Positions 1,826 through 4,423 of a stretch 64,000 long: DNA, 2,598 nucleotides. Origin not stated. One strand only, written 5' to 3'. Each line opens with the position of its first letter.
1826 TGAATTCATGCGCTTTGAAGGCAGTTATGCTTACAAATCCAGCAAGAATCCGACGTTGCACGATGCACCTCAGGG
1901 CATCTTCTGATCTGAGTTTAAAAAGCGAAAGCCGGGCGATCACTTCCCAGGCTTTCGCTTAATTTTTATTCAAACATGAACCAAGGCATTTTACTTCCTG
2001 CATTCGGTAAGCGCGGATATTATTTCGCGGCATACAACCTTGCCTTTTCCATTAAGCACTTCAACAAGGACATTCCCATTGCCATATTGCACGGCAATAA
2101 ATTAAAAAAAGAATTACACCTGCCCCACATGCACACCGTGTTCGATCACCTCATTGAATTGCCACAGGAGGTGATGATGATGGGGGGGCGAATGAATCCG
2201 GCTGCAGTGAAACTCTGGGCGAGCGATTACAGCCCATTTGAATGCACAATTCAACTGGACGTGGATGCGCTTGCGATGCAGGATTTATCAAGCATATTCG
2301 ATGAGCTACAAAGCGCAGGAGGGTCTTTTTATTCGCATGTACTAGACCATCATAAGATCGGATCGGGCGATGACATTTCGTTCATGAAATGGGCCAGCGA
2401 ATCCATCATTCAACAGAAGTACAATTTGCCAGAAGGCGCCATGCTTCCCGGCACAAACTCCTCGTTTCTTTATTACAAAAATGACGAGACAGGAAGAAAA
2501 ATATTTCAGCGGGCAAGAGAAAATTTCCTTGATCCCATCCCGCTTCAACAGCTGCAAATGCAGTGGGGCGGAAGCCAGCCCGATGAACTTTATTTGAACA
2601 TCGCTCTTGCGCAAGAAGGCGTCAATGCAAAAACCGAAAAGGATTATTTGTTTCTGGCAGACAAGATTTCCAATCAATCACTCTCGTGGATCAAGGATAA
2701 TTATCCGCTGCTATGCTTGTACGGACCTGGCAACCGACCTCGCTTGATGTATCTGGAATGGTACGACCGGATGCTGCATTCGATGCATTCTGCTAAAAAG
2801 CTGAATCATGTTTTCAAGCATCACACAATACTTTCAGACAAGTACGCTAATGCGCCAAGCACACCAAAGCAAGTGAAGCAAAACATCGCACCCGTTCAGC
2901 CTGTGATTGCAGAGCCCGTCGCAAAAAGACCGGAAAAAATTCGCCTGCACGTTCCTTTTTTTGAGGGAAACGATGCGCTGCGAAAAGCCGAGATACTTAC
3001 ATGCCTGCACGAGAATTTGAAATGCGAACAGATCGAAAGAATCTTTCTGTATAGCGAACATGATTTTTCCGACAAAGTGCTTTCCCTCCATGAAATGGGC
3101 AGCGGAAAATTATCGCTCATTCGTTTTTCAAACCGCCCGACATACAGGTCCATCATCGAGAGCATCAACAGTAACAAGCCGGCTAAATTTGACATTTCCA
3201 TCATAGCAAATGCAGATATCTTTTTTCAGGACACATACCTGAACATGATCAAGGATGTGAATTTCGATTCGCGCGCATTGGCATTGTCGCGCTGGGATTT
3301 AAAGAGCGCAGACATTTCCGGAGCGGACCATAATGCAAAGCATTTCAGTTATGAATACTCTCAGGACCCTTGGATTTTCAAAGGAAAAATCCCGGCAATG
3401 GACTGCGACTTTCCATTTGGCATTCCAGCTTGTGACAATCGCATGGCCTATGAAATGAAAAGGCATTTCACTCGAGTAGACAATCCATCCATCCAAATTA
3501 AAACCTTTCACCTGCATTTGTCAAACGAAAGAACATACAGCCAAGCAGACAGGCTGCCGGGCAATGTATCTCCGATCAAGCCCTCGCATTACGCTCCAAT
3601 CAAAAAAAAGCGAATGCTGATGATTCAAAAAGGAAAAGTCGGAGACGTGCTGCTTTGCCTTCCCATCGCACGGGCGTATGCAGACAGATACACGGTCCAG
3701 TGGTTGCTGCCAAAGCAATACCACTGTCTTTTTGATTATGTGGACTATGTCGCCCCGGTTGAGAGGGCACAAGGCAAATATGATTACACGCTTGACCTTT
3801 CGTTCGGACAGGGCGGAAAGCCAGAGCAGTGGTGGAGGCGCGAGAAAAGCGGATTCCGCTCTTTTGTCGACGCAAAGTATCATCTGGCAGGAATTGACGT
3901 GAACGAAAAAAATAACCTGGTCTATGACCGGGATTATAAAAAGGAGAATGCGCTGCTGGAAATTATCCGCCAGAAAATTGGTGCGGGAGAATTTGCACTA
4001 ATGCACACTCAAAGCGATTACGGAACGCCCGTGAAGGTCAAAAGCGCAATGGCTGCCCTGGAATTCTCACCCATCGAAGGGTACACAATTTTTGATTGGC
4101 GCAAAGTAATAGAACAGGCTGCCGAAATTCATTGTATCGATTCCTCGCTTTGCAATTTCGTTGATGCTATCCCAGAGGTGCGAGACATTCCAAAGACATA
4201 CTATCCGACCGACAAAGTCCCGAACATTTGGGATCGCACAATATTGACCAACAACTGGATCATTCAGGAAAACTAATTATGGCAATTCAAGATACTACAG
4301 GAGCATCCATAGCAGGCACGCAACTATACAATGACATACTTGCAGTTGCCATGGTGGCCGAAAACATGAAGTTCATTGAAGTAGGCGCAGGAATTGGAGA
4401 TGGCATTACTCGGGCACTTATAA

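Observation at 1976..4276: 766-aa fusion glycosyltransferase with a heptosyltransferase-like (GT9) C-terminal domain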

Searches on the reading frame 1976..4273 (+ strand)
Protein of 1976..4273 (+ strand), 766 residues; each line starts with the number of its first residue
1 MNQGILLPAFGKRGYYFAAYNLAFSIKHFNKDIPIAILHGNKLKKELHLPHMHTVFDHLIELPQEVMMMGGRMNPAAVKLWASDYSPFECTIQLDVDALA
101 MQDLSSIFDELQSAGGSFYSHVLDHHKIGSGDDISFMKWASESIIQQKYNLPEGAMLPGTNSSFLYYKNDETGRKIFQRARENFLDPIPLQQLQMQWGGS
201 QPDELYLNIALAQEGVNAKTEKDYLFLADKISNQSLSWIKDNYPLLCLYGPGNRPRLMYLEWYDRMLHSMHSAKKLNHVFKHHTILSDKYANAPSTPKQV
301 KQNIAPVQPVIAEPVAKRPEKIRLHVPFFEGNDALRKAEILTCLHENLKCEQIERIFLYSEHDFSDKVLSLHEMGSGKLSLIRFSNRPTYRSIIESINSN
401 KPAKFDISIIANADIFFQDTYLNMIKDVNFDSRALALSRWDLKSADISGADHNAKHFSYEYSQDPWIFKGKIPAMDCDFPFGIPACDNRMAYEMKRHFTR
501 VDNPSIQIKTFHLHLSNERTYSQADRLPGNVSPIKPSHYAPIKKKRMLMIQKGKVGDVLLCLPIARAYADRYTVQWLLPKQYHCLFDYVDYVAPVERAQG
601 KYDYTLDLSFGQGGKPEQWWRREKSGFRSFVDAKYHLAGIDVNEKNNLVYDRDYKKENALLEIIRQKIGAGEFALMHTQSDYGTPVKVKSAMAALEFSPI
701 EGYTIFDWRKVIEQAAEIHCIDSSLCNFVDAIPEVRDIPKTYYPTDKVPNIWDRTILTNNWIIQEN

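Call 3: search_protein_families(library=pfam, proteins=[window:1976-4273:+], max_evalue=1)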
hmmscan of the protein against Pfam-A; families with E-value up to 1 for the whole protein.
window:1976-4273:+ (766 aa): 1 family
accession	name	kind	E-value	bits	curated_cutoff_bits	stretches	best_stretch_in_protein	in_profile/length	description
PF11051.14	Mannosyl_trans3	-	0.077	12.8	22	1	4-110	3-115/273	Mannosyltransferase putative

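Call 4: search_protein_families(library=phrogs, proteins=[window:1976-4273:+], max_evalue=0.01)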
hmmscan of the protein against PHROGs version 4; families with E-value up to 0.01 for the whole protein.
window:1976-4273:+ (766 aa): 0 families

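Call 7: search_solved_structures(query=window:1976-4273:+, max_evalue=10, show_alignments=2)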
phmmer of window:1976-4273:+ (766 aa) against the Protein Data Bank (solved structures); distinct sequences matched with E-value up to 10: 1.
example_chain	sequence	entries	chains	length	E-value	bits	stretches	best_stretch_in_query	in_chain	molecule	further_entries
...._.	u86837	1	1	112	0.73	10.9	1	219-269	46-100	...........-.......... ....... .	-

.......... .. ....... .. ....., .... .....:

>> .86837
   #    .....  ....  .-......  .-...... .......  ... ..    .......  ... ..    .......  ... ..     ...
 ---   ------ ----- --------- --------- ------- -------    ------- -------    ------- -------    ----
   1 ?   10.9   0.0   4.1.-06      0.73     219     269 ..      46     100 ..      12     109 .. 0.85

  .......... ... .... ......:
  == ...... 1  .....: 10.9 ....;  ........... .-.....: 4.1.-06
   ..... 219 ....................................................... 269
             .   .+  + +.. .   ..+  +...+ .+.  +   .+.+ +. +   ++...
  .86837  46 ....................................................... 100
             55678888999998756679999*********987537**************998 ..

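Call 8: find_homologous_proteins(query=window:1976-4273:+, max_evalue=0.001)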
Query window:1976-4273:+ (766 aa): 134 proteins with E <= 0.001 among 7282 candidates; the best 120 are listed.
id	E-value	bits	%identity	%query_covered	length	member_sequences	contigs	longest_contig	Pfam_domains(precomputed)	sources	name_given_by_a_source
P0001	0.0e+0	1801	100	100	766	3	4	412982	-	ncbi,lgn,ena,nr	ncbi:MAG: hypothetical protein DWQ39_02740 [Bacteroidetes bacterium]|nr:MAG: hypothetical protein DW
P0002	2.0e-251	854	51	99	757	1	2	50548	-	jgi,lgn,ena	-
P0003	1.4e-228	779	47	99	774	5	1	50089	-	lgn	-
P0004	1.5e-228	779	48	100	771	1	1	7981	-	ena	-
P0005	8.2e-224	763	46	99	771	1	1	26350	-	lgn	-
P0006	6.4e-220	750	45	99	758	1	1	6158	-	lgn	-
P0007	2.0e-211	722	45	99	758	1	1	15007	-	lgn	-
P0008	2.4e-205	702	44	99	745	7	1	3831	-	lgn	-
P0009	2.6e-200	685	42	99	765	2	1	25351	-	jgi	jgi:hypothetical protein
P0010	2.0e-198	679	43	100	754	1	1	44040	-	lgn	-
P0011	1.3e-195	670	44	99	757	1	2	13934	-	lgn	-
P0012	6.2e-192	658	44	100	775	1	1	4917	-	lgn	-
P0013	8.9e-192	657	43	100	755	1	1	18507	-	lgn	-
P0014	2.2e-190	653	43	99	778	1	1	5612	-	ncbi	-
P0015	8.7e-190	651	43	99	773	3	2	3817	-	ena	-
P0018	2.1e-183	630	41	99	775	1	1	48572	-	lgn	-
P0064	5.6e-82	294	48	39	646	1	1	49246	PF04041.20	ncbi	-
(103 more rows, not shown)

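Call 9: search_dna_similar(query=window:1976-4273:+, collection=phages, mode=protein, max_evalue=0.001)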
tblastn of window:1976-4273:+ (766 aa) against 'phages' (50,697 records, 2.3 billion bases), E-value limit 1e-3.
Records with a match: 7; places in all: 7; records where one place covers at least 80% of the query: 0.
Best place of each record, by identity: <60% 7.
By first word of the organism name: Synechococcus 4; uncultured 3.
By host as written in the record: - 3; Synechococcus sp. WH7803 2; Synechococcus sp. WH8102 2.
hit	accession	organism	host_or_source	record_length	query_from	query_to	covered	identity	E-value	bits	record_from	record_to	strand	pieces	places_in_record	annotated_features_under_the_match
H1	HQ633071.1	Synechococcus phage S-SKS1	Synechococcus sp. WH7803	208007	322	536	28%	33.6%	2e-26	122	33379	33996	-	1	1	hypothetical protein | nucleotide-sugar epimerase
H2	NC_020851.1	Synechococcus phage S-SKS1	Synechococcus sp. WH7803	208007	322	536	28%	33.6%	2e-26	122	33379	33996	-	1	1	hypothetical protein | nucleotide-sugar epimerase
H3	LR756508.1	uncultured phage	metagenomic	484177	2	226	29%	26.7%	1e-5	106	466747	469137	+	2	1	record has no annotation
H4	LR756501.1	uncultured phage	metagenomic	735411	316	521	27%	26.7%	1e-19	100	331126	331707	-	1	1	record has no annotation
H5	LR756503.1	uncultured phage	metagenomic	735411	316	521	27%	26.7%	1e-19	100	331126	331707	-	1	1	record has no annotation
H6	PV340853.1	Synechococcus phage Sf-CH8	Synechococcus sp. WH8102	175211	627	732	14%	25.0%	6e-5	53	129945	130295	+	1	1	hypothetical protein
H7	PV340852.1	Synechococcus phage Sf-CH5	Synechococcus sp. WH8102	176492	627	732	14%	25.0%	6e-5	53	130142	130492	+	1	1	hypothetical protein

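Call 13: search_solved_structures(query=A1, max_evalue=10, show_alignments=3)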
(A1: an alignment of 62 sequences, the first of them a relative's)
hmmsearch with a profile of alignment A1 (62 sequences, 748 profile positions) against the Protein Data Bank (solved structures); distinct sequences matched with E-value up to 10: 20.
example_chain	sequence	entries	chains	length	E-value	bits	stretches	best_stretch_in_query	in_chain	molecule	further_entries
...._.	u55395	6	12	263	0.00039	22.3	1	13-102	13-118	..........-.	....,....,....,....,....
3q4s_A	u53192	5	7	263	0.00039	22.3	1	13-102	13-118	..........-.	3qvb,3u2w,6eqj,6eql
3u2t_A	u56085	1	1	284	0.00046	22.1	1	13-102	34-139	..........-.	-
7zbn_E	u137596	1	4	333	0.00071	21.5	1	14-102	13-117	Isoform GN-1 of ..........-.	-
3rmv_A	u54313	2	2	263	0.00072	21.5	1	13-102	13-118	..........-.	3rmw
8cvx_E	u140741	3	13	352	0.00073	21.4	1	13-102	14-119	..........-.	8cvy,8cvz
7q0b_E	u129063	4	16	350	0.00074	21.4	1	13-102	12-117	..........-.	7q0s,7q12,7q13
1zct_A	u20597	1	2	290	0.0016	20.3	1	13-102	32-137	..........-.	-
3v8y_A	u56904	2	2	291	0.0017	20.3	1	13-102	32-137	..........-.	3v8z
3usr_A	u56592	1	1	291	0.0017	20.3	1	13-102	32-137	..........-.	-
3usq_A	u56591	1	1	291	0.0017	20.3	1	13-102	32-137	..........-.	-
1ll0_A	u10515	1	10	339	0.0022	19.8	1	13-102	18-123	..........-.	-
1ll2_A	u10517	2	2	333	0.0023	19.8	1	13-102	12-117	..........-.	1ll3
1zcu_A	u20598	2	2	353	0.0024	19.7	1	13-102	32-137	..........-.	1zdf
1zcv_A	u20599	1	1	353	0.0024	19.7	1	13-102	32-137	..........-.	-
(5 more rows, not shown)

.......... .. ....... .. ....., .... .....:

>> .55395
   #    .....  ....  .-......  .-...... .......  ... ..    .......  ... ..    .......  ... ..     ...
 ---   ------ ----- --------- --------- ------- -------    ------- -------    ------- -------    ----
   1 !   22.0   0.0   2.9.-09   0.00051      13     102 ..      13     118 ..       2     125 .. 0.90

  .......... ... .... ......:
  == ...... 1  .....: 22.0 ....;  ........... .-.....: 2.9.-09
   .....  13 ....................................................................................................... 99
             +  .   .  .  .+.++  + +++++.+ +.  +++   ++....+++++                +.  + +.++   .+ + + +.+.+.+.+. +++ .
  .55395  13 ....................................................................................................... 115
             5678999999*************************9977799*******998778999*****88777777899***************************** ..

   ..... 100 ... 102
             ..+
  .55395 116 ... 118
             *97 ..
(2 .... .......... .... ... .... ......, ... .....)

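Call 14: search_protein_families(library=pfam, alignment_id=A1, max_evalue=1)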
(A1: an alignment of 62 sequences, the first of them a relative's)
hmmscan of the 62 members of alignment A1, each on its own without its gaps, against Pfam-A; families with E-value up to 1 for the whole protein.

A. member 1, P0001 (766 aa): 1 family
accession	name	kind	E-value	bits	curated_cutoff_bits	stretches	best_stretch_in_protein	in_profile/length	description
PF11051.14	Mannosyl_trans3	-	0.076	12.8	22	1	4-110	3-115/273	Mannosyltransferase putative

B. families by the number of members that match (of 62 scanned): 20 families
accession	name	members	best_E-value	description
PF11051.14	Mannosyl_trans3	3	0.054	Mannosyltransferase putative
PF01501.26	Glyco_transf_8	1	0.0035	Glycosyl transferase family 8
PF09837.15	DUF2064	1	0.0087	Uncharacterized protein conserved in bacteria (DUF2064)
PF02130.23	YbeY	1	0.018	Endoribonuclease YbeY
PF04599.17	Pox_G5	1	0.024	Poxvirus G5 protein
PF01983.22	CofC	1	0.031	Guanylyl transferase CofC like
PF00954.25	S_locus_glycop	1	0.04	S-locus glycoprotein domain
PF03407.22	Nucleotid_trans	1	0.042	Nucleotide-diphospho-sugar transferase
PF24172.1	CdiI_ImmP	1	0.051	CdiI immunity protein EcoliA0-like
PF21302.3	Zn_ribbon_RlmA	1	0.072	RlmA, N-terminal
PF07676.18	PD40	1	0.091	WD40-like Beta Propeller Repeat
PF24805.1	EIF3I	1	0.12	EIF3I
PF23230.1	zf-C2H2_13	1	0.12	C2H2-type zinc finger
PF19652.4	DUF6155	1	0.14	Family of unknown function (DUF6155)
PF18838.6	LPD23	1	0.15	Large polyvalent protein associated domain 23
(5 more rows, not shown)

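Call 19: find_encoding_contigs(protein=P0002, flank=10000, max_places=2)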
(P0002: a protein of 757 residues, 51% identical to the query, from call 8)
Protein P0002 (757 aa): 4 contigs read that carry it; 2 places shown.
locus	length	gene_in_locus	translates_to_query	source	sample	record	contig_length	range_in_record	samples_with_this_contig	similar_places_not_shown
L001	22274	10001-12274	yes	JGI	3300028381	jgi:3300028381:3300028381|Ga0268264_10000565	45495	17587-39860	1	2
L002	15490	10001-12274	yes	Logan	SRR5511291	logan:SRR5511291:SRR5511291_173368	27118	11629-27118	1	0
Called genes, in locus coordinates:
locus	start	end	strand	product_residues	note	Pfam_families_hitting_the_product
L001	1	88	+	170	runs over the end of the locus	-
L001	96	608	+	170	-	-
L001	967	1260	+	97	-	PF22292:DUF6965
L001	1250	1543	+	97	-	-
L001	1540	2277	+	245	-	-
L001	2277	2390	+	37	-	-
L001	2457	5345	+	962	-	-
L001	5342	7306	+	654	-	-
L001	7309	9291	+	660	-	-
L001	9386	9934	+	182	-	-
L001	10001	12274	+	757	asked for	-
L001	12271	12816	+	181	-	PF05050:Methyltransf_21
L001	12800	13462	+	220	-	-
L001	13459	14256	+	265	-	-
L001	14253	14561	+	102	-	-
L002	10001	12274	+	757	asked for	-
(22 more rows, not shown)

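Call 20: find_encoding_contigs(protein=P0018, flank=10000, max_places=2)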
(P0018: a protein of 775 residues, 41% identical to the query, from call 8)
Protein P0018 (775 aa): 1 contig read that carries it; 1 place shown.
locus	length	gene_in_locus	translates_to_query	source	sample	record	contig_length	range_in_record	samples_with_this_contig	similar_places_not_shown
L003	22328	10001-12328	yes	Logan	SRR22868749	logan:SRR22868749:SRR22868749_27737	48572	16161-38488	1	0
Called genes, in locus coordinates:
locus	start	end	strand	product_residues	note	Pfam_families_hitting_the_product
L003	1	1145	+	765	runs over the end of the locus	PF13403:Hint_2 (weak), PF14890:Intein_splicing (faint)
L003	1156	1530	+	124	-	-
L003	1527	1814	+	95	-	-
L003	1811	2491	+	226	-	-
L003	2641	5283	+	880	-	-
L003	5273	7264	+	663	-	-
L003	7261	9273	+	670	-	-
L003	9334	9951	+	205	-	-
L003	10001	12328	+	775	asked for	-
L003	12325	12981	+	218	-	-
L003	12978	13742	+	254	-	-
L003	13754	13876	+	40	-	-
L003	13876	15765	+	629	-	-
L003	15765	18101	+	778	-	PF19264:DUF5907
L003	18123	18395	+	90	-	-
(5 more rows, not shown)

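Call 21: predict_structure(alignment_id=A1)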
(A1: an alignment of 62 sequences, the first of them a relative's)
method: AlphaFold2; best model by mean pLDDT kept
length: 766 residues; sequences in the alignment: 62
mean_pLDDT: 92.5   pTM: 0.64
mean pLDDT of the five models: 92.5, 92.4, 91.3, 91.1, 91.0
residues with pLDDT >= 90: 625; 70-90: 118; 50-70: 13; < 50: 10
segments of 3 or more residues with pLDDT < 50: 297-306
pLDDT, mean of each block of 10 residues (from residue 1): 92 96 98 97 91 96 85 90 96 97 97 96 94 89 95 93 96 97 94 89 96 95 94 94 94 91 98 97 93 62 49 75 95 93 96 97 93 88 96 97 94 96 95 96 89 89 94 96 94 95 96 93 93 92 95 92 96 95 96 94 93 84 93 95 94 97 94 94 87 94 96 97 92 95 89 90 88
secondary structure, 60 per line:
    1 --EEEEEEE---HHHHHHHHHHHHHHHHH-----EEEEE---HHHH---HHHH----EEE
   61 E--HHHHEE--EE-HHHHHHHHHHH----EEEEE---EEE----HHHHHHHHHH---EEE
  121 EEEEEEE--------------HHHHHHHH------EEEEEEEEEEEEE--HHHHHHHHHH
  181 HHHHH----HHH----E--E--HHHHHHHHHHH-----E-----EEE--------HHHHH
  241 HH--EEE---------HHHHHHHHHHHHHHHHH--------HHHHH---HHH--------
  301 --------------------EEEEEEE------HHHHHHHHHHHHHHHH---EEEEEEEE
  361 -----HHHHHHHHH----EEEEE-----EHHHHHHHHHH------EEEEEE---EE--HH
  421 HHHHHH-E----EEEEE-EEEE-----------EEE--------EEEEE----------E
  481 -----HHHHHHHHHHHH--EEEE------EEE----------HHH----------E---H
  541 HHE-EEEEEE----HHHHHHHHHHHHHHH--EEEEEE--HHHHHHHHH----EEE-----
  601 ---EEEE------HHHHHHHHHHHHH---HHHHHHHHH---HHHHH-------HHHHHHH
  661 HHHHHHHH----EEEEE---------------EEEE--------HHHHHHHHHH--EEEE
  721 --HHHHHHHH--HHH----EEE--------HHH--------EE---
elements in order (helices of 4 or more, strands of 3 or more residues): E3-9 H13-29 E35-39 H43-46 H50-53 E58-61 H64-67 H75-85 E90-94 E98-100 H105-114 E118-127 H142-149 E156-168 H171-185 H203-213 E225-227 H236-242 E245-247 H257-273 H282-286 E321-327 H334-349 E353-360 H366-374 E379-383 H390-399 E406-411 H419-426 E433-437 E439-442 E454-456 E465-469 H486-497 E500-503 E510-512 E545-550 H555-569 E572-577 H580-588 E593-595 E604-607 H614-626 H630-638 H642-646 H654-668 E673-677 E693-696 H705-714 E717-720 H723-730 E740-742

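Call 24: fold_search(model_id=the predicted structure, library=pdb)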
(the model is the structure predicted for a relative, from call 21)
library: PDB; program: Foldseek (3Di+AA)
matches with E <= 10: 1694; with E <= 0.001: 322
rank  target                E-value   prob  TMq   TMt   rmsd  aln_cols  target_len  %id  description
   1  7zvj_A                1.8e-12  1.00  0.24  0.31  22.9       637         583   11  Homodimeric structure of LARGE1 (released 2022-11-30)
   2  7ui6_A                1.5e-11  1.00  0.25  0.31  23.1       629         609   10  CryoEM structure of LARGE1 from C1 reconstruction (released 2023-03-08)
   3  9e1t_A                3.7e-11  1.00  0.24  0.30  22.9       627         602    9  CryoEM structure of LARGE1 bound to UDP-GlcA (released 2025-02-12)
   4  7ui7_A                1.8e-10  1.00  0.24  0.29  22.8       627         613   10  CryoEM structure of LARGE1 from C2 reconstruction (released 2023-03-08)
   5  2z86_B                6.5e-10  1.00  0.18  0.23  18.2       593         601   10  Crystal structure of chondroitin polymerase from Escherichia coli strain K4 (K4CP) complexed with UDP-GlcUA and UDP (released 2008-09-16)
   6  6fxm_A                6.9e-10  1.00  0.21  0.23  17.2       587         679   10  Crystal Structure of full-length Human Lysyl Hydroxylase LH3 - Cocrystal with Mn2+ (released 2018-08-22)
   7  9q8z_B                1.4e-09  1.00  0.23  0.28  21.3       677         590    9  Human chondroitin sulfate polymerase complex CHSY3-CHPF (released 2025-12-03)
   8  6tez_A                2.0e-09  1.00  0.22  0.24  17.0       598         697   10  Crystal Structure of full-length Human Lysyl Hydroxylase LH3 - Val80Lys mutant - Cocrystal with Fe2+, Mn2+, UDP-Glucur (released 2021-05-19)
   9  9o4g_B                2.8e-09  1.00  0.22  0.25  22.5       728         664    9  Cryo-EM structure of the CHSY3-CHPF1 chondroitin synthase heterodimer (released 2026-03-04)
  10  6fxr_A                3.3e-09  1.00  0.21  0.23  17.0       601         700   10  Crystal Structure of full-length Human Lysyl Hydroxylase LH3 - Cocrystal with Fe2+, Mn2+, UDP-Gal (released 2018-08-22)
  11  8one_A                3.3e-09  1.00  0.22  0.23  17.6       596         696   10  Crystal Structure of full-length Human Lysyl Hydroxylase LH3 - Asp190Ser mutant - Cocrystal with Fe2+, Mn2+, UDP-Gluco (released 2023-07-19)
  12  2z86_C                4.7e-09  1.00  0.20  0.25  18.4       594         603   10  Crystal structure of chondroitin polymerase from Escherichia coli strain K4 (K4CP) complexed with UDP-GlcUA and UDP (released 2008-09-16)
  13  6teu_A                4.7e-09  1.00  0.22  0.23  16.7       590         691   10  Crystal Structure of full-length Human Lysyl Hydroxylase LH3 - Val80Lys mutant - Cocrystal with Fe2+, Mn2+ (released 2021-05-19)
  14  6tex_A                5.2e-09  1.00  0.21  0.23  17.4       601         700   11  Crystal Structure of full-length Human Lysyl Hydroxylase LH3 - Val80Lys mutant - Cocrystal with Fe2+, Mn2+, UDP-Glucos (released 2021-05-19)
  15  6te3_A                8.7e-09  1.00  0.21  0.23  17.1       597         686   10  Crystal Structure of full-length Human Lysyl Hydroxylase LH3 - Cocrystal with Fe2+, Mn2+, UDP (released 2021-05-19)
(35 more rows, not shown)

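Call 30: search_protein_families(library=ncbifam, proteins=[window:1976-4273:+], max_evalue=0.1)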
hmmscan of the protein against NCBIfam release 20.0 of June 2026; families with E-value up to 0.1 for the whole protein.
window:1976-4273:+ (766 aa): 0 families
